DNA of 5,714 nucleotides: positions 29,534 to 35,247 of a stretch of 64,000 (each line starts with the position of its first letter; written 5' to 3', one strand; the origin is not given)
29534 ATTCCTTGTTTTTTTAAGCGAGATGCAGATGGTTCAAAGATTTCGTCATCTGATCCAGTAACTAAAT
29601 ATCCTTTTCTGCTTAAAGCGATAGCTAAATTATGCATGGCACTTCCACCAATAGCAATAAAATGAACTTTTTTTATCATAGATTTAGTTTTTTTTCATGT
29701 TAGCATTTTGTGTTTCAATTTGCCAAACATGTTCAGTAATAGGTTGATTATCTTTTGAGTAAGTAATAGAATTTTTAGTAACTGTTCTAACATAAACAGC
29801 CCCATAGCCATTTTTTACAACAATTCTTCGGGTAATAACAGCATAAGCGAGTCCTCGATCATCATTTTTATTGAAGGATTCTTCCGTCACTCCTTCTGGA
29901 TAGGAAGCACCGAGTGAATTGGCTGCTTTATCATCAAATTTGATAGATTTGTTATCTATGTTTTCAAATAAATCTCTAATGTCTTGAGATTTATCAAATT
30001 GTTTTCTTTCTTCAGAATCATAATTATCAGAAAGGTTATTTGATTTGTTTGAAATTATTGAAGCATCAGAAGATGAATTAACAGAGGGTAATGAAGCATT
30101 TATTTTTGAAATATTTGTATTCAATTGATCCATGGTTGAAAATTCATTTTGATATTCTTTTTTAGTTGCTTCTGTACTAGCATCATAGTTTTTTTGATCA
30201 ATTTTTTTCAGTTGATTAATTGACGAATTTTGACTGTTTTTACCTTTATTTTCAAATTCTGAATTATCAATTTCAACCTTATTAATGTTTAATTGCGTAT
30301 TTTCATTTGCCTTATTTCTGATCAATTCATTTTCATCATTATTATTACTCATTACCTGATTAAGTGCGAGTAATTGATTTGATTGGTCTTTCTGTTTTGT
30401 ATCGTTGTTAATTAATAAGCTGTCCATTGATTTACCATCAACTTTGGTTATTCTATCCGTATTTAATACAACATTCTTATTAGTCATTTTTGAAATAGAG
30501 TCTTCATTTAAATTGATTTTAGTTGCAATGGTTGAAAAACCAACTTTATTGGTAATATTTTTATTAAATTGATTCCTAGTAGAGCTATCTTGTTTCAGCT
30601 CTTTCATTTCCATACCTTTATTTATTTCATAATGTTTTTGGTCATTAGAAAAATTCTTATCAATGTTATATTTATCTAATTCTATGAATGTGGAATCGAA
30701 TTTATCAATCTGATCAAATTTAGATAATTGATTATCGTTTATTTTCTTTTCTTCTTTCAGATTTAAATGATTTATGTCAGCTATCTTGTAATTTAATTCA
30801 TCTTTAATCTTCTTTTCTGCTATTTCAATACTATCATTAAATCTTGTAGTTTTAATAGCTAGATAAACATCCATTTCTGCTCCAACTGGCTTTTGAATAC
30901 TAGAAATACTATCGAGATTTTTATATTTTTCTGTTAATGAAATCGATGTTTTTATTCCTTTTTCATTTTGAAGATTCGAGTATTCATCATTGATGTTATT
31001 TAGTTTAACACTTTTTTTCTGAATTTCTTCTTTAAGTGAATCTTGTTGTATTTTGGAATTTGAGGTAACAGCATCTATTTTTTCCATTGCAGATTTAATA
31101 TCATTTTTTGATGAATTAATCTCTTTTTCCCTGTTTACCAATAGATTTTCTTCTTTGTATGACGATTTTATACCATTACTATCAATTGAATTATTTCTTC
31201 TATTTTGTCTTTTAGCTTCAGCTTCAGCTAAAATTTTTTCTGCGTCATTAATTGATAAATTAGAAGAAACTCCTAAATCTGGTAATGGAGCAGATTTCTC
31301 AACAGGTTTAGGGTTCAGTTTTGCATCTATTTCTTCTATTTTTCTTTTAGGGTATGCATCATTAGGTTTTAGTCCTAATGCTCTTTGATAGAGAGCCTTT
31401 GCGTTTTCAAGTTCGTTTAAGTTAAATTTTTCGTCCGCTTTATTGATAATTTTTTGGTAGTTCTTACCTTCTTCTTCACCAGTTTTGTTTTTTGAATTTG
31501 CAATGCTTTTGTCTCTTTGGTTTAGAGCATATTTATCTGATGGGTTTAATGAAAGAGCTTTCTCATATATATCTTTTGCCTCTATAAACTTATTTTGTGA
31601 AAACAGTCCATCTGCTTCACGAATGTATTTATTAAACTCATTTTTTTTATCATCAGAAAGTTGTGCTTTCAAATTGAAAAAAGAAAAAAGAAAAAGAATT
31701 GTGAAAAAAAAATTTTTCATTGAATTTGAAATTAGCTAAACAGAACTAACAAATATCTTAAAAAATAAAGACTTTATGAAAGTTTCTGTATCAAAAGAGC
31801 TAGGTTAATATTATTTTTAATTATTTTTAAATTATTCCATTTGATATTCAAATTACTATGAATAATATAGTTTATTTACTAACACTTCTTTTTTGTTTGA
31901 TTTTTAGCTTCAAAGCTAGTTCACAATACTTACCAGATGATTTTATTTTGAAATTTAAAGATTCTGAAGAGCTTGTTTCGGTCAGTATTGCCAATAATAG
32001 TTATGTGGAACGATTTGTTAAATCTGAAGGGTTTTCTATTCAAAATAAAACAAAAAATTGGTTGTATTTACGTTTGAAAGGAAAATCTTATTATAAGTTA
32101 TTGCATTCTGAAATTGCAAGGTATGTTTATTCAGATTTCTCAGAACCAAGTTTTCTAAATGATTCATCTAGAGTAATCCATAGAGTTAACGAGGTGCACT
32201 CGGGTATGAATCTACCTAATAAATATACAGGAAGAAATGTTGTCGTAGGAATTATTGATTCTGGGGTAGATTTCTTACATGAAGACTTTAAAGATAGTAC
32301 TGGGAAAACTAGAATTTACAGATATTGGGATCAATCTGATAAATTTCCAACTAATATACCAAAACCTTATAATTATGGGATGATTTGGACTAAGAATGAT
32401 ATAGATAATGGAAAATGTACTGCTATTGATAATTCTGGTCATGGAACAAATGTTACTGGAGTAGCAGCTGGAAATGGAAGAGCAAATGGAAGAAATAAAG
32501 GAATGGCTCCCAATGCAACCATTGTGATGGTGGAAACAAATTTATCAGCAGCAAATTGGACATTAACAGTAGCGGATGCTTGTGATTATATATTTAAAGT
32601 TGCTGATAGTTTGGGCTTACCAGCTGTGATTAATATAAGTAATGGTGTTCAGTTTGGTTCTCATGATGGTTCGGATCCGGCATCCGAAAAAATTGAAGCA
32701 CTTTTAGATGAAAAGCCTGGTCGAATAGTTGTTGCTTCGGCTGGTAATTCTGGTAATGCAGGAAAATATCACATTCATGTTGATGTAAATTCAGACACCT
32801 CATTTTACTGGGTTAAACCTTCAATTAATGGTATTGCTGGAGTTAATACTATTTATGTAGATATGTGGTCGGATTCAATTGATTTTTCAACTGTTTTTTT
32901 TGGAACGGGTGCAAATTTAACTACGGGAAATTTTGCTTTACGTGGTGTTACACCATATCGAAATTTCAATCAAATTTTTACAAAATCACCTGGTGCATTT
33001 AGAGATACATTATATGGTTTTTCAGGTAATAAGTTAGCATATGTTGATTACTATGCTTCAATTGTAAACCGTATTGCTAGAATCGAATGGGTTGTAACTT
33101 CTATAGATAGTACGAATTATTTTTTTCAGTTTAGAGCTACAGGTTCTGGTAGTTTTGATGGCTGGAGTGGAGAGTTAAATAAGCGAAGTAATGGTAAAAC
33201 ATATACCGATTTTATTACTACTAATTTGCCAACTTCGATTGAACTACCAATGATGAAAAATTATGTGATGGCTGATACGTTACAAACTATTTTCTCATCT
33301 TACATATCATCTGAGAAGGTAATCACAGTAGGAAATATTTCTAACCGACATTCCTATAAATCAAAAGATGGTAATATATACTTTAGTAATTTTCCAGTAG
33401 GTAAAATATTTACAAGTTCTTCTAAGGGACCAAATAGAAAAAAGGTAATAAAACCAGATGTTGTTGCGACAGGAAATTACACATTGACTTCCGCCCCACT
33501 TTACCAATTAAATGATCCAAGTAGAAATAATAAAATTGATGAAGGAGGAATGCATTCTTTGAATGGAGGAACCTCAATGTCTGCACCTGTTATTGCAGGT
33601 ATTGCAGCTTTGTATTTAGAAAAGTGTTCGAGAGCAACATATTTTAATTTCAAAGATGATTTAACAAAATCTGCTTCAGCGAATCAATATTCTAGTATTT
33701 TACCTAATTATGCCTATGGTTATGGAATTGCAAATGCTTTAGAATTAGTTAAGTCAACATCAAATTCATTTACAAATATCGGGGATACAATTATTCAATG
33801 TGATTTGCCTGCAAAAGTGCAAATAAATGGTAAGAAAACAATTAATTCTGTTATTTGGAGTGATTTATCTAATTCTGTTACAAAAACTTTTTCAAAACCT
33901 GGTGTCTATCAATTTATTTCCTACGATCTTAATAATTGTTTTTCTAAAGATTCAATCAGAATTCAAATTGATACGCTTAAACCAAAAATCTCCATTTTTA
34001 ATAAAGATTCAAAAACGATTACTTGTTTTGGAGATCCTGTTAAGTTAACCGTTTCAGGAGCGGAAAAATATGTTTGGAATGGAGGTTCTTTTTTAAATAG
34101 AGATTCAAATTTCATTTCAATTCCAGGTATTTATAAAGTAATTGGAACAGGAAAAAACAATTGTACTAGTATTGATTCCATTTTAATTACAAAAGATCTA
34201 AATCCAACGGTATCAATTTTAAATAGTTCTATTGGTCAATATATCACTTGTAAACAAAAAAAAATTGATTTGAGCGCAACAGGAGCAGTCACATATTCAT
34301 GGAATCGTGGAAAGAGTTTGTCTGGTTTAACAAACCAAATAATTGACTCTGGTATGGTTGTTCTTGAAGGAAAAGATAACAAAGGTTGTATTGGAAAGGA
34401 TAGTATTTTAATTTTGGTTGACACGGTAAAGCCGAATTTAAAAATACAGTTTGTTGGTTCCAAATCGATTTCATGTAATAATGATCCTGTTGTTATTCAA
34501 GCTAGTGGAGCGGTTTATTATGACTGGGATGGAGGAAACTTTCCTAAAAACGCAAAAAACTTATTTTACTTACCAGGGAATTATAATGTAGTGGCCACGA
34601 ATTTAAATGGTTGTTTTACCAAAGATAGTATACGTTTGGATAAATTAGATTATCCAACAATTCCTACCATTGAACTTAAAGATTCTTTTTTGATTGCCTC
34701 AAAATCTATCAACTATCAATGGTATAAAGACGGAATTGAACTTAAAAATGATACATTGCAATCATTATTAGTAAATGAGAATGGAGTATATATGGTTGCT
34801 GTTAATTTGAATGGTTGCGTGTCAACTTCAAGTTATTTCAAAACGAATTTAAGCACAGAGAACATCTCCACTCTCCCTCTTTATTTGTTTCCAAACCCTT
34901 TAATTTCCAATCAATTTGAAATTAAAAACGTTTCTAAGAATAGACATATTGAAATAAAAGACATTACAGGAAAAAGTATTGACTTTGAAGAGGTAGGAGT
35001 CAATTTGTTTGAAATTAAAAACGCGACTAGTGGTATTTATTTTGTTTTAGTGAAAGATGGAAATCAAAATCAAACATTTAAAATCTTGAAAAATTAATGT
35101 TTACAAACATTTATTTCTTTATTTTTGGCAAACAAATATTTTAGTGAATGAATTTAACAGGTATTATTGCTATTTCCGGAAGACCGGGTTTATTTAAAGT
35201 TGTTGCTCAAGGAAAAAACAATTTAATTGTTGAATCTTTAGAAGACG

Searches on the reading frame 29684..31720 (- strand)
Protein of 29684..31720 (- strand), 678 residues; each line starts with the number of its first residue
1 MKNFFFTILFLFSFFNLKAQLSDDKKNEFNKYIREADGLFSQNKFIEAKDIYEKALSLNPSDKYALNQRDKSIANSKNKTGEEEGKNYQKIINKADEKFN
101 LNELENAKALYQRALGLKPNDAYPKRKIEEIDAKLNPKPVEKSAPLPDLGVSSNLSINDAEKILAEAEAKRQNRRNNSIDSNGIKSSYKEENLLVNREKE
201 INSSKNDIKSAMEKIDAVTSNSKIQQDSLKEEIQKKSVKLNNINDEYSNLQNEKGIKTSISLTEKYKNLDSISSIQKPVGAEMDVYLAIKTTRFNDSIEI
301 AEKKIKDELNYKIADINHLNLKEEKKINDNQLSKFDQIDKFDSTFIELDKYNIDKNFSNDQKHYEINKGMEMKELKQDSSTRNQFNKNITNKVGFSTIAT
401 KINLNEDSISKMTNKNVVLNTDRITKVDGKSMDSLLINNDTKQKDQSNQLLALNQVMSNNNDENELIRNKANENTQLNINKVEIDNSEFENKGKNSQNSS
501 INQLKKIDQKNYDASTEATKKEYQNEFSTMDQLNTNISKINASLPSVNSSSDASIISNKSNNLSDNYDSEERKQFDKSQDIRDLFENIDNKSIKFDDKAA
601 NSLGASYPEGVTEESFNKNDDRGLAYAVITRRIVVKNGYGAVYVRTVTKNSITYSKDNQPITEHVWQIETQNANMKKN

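Call 88: search_protein_families(library=pfam, max_evalue=0.001, proteins=[window:29684-31720:-])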
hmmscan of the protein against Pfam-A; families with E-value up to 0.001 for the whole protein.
window:29684-31720:- (678 aa): 4 families
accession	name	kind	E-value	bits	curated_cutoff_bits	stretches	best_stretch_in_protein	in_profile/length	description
PF13181.12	TPR_8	-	5.5e-08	32.8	25.7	0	93-121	6-34/34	Tetratricopeptide repeat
PF00515.34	TPR_1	-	2.4e-07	30.7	27.8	0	39-62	11-34/34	Tetratricopeptide repeat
PF07719.23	TPR_2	-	2.9e-07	30.5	27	0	32-62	4-34/34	Tetratricopeptide repeat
PF13414.12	TPR_11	-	0.0006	19.9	26.8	0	96-123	2-29/42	TPR repeat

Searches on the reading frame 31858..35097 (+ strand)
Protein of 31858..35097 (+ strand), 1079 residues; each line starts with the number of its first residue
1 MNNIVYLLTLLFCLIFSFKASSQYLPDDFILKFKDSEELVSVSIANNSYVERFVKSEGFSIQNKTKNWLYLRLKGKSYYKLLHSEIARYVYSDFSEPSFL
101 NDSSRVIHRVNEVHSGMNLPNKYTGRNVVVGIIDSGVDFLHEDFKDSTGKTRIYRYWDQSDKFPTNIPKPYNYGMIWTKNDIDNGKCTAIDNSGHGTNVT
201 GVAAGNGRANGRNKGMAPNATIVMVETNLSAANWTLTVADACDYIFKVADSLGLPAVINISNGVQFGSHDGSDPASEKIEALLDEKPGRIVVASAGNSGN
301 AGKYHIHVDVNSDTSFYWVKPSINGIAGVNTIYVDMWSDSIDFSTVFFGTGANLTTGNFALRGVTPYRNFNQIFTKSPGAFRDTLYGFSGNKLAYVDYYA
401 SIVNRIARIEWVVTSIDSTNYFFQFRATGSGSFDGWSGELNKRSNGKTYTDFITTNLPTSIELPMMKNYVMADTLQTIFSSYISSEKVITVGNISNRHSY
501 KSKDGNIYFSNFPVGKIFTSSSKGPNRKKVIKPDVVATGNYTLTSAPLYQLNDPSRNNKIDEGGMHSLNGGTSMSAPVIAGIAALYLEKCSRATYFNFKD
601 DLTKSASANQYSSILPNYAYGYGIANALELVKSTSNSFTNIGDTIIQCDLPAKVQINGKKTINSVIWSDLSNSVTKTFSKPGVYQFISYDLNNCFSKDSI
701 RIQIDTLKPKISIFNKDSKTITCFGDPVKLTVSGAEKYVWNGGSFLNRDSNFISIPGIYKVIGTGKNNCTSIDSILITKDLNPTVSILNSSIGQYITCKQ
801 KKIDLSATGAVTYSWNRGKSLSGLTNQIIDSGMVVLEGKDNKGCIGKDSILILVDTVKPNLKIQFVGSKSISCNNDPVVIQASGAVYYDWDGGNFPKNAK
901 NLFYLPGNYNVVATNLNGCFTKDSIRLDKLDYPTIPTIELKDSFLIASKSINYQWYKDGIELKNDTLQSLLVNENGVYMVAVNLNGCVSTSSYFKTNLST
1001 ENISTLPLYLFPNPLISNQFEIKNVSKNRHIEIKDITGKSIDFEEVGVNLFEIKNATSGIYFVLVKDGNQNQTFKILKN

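Call 88: search_protein_families(library=pfam, max_evalue=0.001, proteins=[window:31858-35097:+])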
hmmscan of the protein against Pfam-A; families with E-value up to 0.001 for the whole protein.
window:31858-35097:+ (1079 aa): 2 families
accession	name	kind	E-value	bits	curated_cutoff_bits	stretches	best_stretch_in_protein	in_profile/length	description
PF00082.27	Peptidase_S8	-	6.3e-31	108.2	21.8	2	125-307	1-167/288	Subtilase family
PF18962.6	Por_Secre_tail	-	1.6e-07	32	27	1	1010-1076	1-73/75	Secretion system C-terminal sorting domain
